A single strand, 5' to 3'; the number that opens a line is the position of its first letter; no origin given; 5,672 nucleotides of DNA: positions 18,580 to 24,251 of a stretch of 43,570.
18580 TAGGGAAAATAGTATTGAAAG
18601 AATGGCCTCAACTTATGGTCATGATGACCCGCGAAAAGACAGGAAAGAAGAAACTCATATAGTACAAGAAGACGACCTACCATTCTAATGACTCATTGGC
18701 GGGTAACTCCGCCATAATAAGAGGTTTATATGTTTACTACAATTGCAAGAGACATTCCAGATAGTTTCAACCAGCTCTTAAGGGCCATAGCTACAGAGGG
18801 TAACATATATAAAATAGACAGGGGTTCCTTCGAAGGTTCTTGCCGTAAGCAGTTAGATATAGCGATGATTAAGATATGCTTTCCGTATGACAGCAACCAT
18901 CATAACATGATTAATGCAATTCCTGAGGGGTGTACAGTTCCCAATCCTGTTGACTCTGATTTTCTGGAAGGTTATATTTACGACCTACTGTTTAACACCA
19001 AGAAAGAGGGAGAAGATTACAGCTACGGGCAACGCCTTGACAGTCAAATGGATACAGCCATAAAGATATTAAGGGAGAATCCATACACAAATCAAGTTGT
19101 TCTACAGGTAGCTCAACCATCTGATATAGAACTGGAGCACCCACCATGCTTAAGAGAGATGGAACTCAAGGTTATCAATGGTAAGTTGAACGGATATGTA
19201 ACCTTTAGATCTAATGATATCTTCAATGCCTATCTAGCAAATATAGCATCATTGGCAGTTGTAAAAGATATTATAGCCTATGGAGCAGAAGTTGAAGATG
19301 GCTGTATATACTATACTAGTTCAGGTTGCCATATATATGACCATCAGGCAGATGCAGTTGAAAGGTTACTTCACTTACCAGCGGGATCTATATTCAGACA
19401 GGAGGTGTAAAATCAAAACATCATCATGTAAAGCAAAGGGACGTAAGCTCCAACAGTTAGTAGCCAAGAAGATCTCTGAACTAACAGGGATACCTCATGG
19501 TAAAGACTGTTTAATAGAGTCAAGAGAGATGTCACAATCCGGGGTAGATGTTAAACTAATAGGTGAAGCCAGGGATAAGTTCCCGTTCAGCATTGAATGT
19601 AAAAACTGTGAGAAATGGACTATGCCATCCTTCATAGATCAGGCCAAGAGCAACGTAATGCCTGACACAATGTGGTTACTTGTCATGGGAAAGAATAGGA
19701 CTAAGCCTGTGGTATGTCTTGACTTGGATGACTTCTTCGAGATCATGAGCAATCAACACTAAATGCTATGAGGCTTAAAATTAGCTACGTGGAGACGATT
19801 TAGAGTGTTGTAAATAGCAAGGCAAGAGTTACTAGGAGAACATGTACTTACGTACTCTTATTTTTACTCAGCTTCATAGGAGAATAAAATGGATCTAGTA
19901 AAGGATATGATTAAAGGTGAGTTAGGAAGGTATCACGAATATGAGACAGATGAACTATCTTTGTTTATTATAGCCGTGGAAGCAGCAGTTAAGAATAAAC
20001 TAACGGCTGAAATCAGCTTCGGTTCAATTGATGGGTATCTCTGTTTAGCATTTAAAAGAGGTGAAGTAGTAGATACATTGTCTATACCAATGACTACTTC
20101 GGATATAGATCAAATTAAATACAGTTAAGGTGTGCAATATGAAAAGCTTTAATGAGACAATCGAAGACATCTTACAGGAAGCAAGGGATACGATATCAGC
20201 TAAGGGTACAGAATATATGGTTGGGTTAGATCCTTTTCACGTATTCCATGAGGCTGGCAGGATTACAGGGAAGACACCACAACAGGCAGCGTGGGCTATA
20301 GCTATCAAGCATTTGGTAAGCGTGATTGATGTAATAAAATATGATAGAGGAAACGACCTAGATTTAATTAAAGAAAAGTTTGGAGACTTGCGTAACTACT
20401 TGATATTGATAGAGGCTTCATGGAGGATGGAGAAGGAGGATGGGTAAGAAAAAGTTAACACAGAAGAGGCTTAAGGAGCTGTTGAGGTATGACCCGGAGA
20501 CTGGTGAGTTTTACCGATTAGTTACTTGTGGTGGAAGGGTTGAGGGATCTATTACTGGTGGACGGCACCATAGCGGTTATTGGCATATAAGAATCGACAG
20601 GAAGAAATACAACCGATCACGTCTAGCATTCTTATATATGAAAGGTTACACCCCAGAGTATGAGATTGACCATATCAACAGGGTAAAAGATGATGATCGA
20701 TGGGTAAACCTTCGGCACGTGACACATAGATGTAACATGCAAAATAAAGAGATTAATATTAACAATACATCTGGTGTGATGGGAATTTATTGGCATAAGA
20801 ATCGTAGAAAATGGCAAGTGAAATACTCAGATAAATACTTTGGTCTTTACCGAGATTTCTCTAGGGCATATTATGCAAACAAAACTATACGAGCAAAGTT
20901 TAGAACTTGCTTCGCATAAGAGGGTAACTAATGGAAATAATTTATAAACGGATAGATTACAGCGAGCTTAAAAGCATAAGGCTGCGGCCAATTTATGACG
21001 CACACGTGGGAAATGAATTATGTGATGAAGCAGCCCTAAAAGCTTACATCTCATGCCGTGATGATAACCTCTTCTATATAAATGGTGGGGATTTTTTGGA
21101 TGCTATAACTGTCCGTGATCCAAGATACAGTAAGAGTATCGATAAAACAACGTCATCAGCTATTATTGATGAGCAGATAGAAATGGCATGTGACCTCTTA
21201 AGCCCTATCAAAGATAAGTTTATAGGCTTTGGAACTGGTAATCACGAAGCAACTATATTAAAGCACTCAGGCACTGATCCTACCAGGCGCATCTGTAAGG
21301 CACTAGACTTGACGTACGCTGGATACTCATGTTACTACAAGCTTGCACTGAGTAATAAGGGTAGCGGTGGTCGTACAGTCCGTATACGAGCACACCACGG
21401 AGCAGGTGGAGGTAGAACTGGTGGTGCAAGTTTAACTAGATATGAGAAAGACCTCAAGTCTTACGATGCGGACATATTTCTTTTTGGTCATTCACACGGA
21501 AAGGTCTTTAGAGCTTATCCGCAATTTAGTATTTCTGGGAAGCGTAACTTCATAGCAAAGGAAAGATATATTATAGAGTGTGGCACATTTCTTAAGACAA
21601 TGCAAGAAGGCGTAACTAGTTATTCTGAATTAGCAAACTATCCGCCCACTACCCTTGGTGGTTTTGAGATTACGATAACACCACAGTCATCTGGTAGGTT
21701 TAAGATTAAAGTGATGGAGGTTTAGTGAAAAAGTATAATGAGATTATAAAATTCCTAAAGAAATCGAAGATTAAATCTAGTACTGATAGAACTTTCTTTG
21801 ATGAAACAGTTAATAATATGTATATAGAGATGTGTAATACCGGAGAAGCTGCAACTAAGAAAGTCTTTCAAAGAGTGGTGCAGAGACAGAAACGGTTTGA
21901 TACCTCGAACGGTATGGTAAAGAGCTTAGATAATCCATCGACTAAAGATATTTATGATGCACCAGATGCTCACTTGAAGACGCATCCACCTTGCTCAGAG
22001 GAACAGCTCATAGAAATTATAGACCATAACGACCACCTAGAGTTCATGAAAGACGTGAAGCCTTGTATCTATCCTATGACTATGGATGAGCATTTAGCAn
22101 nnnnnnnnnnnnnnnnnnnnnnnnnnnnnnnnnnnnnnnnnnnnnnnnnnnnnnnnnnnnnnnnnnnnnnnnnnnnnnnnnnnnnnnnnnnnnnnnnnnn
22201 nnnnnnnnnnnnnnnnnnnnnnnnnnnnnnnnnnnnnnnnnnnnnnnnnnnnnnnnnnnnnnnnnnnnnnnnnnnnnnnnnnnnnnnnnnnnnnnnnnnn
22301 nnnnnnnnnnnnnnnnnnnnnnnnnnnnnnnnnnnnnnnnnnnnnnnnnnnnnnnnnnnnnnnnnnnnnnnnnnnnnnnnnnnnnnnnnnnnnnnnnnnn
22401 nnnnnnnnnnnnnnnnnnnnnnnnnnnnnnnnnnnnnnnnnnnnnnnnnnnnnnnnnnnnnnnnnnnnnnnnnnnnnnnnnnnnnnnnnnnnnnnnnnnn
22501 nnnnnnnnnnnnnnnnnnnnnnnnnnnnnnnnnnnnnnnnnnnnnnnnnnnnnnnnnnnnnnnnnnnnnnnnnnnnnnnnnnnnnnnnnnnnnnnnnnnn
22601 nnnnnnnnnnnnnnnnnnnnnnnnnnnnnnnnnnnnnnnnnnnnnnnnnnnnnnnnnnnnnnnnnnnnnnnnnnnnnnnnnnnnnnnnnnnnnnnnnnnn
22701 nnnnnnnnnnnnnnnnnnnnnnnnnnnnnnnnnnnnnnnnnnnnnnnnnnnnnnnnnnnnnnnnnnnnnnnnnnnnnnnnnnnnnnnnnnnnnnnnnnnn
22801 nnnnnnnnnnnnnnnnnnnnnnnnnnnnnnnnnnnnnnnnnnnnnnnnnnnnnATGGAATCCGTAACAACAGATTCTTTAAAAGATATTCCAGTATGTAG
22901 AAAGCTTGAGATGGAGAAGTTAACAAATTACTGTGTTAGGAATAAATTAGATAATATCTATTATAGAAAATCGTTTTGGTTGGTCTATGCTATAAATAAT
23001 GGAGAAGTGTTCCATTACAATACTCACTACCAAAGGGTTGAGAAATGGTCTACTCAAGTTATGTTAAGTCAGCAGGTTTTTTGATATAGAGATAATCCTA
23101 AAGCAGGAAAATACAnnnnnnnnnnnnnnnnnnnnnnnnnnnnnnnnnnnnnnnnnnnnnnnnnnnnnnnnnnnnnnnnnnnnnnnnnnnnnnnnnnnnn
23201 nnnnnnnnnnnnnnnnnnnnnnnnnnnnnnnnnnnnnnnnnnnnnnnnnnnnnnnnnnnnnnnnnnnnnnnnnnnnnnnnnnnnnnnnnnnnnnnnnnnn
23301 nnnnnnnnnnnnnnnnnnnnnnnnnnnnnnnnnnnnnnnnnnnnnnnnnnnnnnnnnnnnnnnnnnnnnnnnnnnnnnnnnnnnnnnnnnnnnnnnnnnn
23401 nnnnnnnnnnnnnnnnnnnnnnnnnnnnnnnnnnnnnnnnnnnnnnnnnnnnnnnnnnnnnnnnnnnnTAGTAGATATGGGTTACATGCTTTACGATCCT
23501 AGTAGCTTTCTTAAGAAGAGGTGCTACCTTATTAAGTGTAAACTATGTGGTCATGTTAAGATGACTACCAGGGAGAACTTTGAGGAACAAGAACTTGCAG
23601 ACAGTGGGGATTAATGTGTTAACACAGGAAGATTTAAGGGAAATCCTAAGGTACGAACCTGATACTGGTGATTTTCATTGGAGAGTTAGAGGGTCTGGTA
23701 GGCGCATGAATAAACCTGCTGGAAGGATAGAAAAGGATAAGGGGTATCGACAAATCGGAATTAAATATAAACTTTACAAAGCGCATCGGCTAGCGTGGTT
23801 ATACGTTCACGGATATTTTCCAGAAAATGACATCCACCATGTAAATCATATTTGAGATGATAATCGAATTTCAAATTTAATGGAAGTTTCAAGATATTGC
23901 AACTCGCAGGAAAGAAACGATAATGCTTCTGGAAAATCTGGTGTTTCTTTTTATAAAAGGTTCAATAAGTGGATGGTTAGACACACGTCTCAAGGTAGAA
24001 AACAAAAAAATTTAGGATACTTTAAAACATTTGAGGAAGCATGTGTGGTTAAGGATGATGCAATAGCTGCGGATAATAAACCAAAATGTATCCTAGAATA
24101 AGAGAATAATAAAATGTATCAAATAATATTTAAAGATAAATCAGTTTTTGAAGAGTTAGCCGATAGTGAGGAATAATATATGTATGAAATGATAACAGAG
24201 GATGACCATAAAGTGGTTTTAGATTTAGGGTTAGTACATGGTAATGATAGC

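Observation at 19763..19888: Conserved ~75-nt non-coding element followed by hairpin and U-run, copy B (paired with 37210-37314; short third copy at 9120)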

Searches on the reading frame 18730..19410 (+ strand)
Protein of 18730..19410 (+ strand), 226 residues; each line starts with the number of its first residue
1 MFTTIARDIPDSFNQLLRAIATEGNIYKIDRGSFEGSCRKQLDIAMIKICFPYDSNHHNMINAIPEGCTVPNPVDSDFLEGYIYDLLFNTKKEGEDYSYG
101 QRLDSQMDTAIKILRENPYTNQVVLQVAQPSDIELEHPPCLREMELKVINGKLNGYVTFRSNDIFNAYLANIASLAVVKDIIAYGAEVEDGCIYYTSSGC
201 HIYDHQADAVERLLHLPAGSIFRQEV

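Call 10: search_protein_families(library=phrogs, proteins=[window:18730-19410:+])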
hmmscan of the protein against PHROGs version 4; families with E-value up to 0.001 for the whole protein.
window:18730-19410:+ (226 aa): 4 families
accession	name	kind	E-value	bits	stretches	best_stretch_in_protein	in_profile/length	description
phrog_160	-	DNA, RNA and nucleotide metabolism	5.8e-18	65.9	1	101-215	149-265/335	thymidylate synthase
phrog_5131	-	DNA, RNA and nucleotide metabolism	5.8e-15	56.4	1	99-214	103-228/357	thymidylate synthase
phrog_5682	-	DNA, RNA and nucleotide metabolism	1.4e-11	45.1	1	105-215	51-163/209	thymidylate synthase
phrog_3676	-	DNA, RNA and nucleotide metabolism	8.9e-08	32.7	1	99-210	106-234/351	thymidylate synthase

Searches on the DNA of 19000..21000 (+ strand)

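Call 7: search_dna_similar(query=window:19000-21000:+, collection=phages, mode=distant, max_rows=30)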
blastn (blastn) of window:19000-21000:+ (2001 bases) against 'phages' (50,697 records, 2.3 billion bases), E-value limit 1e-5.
No match.

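Call 62: search_rna_families(source=window, start=19700, end=19950, threshold=evalue, max_evalue=10)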
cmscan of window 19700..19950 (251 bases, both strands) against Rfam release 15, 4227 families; matches with E-value up to 10: 1.
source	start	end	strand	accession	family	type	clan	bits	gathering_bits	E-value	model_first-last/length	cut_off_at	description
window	19848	19867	-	RF03055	RAGATH-30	Gene; sRNA;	-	12.9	59.5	5.3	1-59/59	no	RAGATH-30 RNA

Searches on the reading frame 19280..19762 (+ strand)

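Call 10: search_protein_families(library=phrogs, proteins=[window:19280-19762:+])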
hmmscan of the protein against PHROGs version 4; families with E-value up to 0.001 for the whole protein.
window:19280-19762:+ (160 aa): 1 family
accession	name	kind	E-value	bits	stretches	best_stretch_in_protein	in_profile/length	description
phrog_244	-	DNA, RNA and nucleotide metabolism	3.7e-14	54.5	1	47-159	5-113/186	RusA-like Holliday junction resolvase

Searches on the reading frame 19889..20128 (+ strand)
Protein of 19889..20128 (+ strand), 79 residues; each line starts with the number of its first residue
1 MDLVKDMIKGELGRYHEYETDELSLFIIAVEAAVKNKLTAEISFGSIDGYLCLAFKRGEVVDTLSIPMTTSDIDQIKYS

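Call 10: search_protein_families(library=phrogs, proteins=[window:19889-20128:+])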
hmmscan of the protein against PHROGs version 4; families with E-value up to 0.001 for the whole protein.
window:19889-20128:+ (79 aa): 0 families

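Call 55: search_protein_families(library=pfam, max_evalue=0.01, proteins=[window:19889-20128:+])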
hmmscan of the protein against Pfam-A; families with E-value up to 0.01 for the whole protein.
window:19889-20128:+ (79 aa): 0 families

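Call 73: find_homologous_proteins(query=window:19889-20128:+, max_evalue=0.00001)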
Query window:19889-20128:+ (79 aa): 3 proteins with E <= 0.00001 among 3 candidates.
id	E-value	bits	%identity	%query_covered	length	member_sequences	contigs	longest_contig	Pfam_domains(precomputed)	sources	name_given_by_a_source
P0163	2.2e-43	163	100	100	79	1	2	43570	-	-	-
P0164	1.9e-38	147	89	100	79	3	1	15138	-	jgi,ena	-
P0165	5.8e-35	136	81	100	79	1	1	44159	-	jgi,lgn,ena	-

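Call 74: find_encoding_contigs(protein=P0165, flank=6000, max_places=2)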
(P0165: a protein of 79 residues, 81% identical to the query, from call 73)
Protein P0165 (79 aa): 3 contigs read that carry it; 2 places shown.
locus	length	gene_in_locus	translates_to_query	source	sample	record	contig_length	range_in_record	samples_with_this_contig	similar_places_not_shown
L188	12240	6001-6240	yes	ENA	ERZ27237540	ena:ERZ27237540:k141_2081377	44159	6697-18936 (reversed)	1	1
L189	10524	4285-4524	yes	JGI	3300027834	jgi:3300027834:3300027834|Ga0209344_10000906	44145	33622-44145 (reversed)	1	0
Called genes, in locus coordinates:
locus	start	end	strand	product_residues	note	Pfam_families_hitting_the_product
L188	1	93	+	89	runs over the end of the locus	PF19905:DUF6378 (weak)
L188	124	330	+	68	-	-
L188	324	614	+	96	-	-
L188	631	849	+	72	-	-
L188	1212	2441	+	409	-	PF00772:DnaB (weak), PF03796:DnaB_C, PF13481:AAA_25 (weak), PF06745:ATPase (weak)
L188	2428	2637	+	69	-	-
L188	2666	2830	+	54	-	-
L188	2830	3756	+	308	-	-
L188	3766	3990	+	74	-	-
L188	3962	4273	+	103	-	PF13392:HNH_3 (weak), PF00847:AP2 (weak)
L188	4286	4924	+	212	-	-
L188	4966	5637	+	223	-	PF00303:Thymidylat_synt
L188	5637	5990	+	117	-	PF24608:PDDEXK_15 (weak)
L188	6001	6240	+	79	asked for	-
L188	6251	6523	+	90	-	-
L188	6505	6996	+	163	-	PF13392:HNH_3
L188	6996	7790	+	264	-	-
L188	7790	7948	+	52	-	-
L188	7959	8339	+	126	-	-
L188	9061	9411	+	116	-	-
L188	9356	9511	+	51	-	-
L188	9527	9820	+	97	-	-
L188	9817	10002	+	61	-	-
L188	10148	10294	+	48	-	-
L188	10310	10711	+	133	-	-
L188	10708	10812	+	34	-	-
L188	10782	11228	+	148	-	PF13392:HNH_3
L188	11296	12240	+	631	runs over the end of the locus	PF02867:Ribonuc_red_lgC, PF12637:TSCPD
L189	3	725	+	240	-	?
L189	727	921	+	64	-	-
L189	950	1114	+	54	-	-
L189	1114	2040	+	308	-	-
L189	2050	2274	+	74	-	-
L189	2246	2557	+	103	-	PF13392:HNH_3 (weak), PF00847:AP2 (weak)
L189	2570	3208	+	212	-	-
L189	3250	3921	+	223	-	PF00303:Thymidylat_synt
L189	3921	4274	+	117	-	PF24608:PDDEXK_15 (weak)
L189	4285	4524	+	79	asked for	-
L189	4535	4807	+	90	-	-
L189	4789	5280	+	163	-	PF13392:HNH_3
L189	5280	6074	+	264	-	-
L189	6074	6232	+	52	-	-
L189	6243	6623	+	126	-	-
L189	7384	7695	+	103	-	-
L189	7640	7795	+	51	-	-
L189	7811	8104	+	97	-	-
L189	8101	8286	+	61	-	-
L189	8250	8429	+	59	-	-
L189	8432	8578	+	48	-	-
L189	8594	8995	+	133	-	-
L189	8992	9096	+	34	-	-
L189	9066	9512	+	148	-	PF13392:HNH_3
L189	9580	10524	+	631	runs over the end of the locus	PF02867:Ribonuc_red_lgC, PF12637:TSCPD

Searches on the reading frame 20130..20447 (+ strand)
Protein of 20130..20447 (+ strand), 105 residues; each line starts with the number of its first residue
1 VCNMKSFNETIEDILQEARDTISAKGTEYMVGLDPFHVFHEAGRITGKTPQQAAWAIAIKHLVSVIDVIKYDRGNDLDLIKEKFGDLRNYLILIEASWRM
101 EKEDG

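Call 10: search_protein_families(library=phrogs, proteins=[window:20130-20447:+])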
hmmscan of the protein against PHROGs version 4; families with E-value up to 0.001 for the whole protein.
window:20130-20447:+ (105 aa): 1 family
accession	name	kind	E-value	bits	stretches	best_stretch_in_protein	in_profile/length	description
phrog_6802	-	unknown function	6e-22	79.2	1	3-103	2-103/122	-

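Call 24: find_related_loci(query=window:20130-20447:+, collection=viral_contigs, flank=4000)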
Query window:20130-20447:+ (105 aa) in viral_contigs; peptide patterns used: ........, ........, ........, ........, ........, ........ (x = any residue, [..] = any of these).
4 stretches matched a pattern, but none encodes a relative of the query by tblastn (E <= 1e-3).

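Call 55: search_protein_families(library=pfam, max_evalue=0.01, proteins=[window:20130-20447:+])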
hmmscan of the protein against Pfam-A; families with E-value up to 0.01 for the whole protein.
window:20130-20447:+ (105 aa): 0 families

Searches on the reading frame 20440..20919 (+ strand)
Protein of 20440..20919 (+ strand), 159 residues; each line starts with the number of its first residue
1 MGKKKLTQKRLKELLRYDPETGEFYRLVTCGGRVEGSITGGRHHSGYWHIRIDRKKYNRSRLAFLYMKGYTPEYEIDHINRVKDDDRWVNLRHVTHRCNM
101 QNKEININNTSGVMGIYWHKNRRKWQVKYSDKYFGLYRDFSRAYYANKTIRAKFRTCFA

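Call 10: search_protein_families(library=phrogs, proteins=[window:20440-20919:+])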
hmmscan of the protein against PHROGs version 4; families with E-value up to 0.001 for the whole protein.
window:20440-20919:+ (159 aa): 6 families
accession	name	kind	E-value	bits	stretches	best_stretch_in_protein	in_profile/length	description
phrog_99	-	DNA, RNA and nucleotide metabolism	1.9e-50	173.7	1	1-153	104-258/383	HNH endonuclease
phrog_4578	-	DNA, RNA and nucleotide metabolism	1.1e-17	65.1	1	74-154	30-114/130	HNH endonuclease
phrog_3593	-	DNA, RNA and nucleotide metabolism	3.2e-11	44.3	1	39-156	75-198/210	HNH endonuclease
phrog_959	-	DNA, RNA and nucleotide metabolism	2.4e-07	31.6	1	39-112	36-115/138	HNH endonuclease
phrog_374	-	DNA, RNA and nucleotide metabolism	2.6e-07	30.8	1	67-154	317-406/617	HNH endonuclease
phrog_59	-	DNA, RNA and nucleotide metabolism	6.3e-06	26.8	1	34-109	168-241/423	HNH endonuclease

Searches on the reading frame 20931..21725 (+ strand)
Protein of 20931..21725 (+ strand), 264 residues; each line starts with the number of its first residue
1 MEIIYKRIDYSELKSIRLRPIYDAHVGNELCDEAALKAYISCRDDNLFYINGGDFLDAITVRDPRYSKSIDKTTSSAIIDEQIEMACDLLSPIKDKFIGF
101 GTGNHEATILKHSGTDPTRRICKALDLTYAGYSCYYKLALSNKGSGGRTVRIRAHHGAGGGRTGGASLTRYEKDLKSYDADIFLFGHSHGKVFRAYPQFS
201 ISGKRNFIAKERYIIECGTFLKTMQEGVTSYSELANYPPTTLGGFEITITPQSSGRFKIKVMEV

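Call 10: search_protein_families(library=phrogs, proteins=[window:20931-21725:+])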
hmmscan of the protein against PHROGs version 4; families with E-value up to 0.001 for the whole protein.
window:20931-21725:+ (264 aa): 1 family
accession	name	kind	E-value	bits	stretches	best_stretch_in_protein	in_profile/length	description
phrog_7339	-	DNA, RNA and nucleotide metabolism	1.6e-23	84.4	1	12-222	26-227/263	DNA repair exonuclease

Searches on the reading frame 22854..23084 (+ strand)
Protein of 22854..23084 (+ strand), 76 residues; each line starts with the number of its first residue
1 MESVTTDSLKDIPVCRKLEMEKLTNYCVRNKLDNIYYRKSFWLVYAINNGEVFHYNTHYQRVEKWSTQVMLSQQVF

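Call 103: search_protein_families(library=phrogs, proteins=[window:22854-23084:+])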
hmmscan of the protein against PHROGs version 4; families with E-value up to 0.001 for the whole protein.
window:22854-23084:+ (76 aa): 1 family
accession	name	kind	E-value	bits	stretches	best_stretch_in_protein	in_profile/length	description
phrog_13396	-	unknown function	0.00076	20.9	1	3-71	12-78/87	-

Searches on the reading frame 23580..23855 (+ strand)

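Call 103: search_protein_families(library=phrogs, proteins=[window:23580-23855:+])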
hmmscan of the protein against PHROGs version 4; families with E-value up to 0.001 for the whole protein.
window:23580-23855:+ (91 aa): 4 families
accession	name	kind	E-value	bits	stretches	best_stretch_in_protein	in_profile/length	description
phrog_99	-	DNA, RNA and nucleotide metabolism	6.7e-26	92.8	1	13-91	108-184/383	HNH endonuclease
phrog_59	-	DNA, RNA and nucleotide metabolism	3.2e-06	27.8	1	37-91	159-211/423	HNH endonuclease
phrog_1872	-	DNA, RNA and nucleotide metabolism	5.7e-06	27.4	1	20-87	24-84/166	endonuclease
phrog_826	-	DNA, RNA and nucleotide metabolism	0.00012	22.8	1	47-90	90-135/281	HNH endonuclease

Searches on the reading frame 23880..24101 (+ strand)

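Call 103: search_protein_families(library=phrogs, proteins=[window:23880-24101:+])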
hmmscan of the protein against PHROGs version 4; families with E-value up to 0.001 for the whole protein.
window:23880-24101:+ (73 aa): 7 families
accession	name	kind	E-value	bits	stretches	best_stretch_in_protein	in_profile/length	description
phrog_99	-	DNA, RNA and nucleotide metabolism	1.5e-10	42.4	1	7-61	203-255/383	HNH endonuclease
phrog_4578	-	DNA, RNA and nucleotide metabolism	2.1e-08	35.1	1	6-60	56-109/130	HNH endonuclease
phrog_13470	-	DNA, RNA and nucleotide metabolism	1.1e-06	29.9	1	8-57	86-134/152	HNH endonuclease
phrog_3593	-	DNA, RNA and nucleotide metabolism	3.5e-06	27.8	1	9-55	140-186/210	HNH endonuclease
phrog_953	-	DNA, RNA and nucleotide metabolism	6.6e-05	23.4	1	8-54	301-350/420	HNH endonuclease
phrog_24751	-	DNA, RNA and nucleotide metabolism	0.00017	22.8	1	14-61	6-52/65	HNH endonuclease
phrog_374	-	DNA, RNA and nucleotide metabolism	0.00083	19.3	1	10-64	352-405/617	HNH endonuclease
